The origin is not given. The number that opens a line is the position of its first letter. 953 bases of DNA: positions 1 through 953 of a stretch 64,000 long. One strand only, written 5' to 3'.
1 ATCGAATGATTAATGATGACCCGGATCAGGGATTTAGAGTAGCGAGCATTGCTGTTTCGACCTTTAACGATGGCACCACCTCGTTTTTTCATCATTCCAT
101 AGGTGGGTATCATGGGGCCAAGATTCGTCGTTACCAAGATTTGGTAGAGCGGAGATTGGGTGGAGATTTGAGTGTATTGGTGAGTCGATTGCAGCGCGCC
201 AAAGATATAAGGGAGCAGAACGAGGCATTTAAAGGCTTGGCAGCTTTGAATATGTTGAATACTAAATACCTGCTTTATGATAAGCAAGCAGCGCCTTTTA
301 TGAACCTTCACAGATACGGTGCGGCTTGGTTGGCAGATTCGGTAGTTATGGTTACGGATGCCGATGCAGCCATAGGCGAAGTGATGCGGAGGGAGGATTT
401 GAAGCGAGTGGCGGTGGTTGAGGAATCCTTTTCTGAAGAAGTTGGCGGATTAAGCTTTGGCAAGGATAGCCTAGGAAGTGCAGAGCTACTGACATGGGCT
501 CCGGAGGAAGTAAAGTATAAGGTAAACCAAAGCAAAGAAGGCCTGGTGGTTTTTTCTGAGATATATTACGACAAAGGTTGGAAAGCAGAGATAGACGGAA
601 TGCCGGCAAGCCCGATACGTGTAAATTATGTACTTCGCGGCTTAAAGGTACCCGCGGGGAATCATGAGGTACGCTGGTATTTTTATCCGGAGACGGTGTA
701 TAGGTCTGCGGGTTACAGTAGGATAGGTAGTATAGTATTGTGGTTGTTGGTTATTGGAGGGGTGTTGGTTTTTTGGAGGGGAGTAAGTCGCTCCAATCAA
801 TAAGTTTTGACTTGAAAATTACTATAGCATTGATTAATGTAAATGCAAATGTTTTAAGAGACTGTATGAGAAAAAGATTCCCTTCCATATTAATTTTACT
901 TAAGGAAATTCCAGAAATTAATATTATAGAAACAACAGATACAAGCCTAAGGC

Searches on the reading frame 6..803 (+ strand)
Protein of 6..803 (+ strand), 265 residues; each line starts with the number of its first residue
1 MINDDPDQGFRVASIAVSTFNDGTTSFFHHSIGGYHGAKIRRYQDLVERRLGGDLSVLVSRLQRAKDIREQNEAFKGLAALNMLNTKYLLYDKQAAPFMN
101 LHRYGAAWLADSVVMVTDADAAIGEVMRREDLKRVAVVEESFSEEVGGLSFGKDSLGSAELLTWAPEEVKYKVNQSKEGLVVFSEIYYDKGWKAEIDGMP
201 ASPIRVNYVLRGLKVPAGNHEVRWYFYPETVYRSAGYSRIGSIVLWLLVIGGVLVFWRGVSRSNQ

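Call 51: search_protein_families(library=pfam, proteins=[window:6-803:+], max_evalue=0.001)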
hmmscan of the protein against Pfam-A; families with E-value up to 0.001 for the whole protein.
window:6-803:+ (265 aa): 1 family
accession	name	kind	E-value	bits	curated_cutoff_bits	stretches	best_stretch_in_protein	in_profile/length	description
PF09586.16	YfhO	-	2.2e-09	36.8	28.5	1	161-232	758-829/835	Bacterial membrane protein YfhO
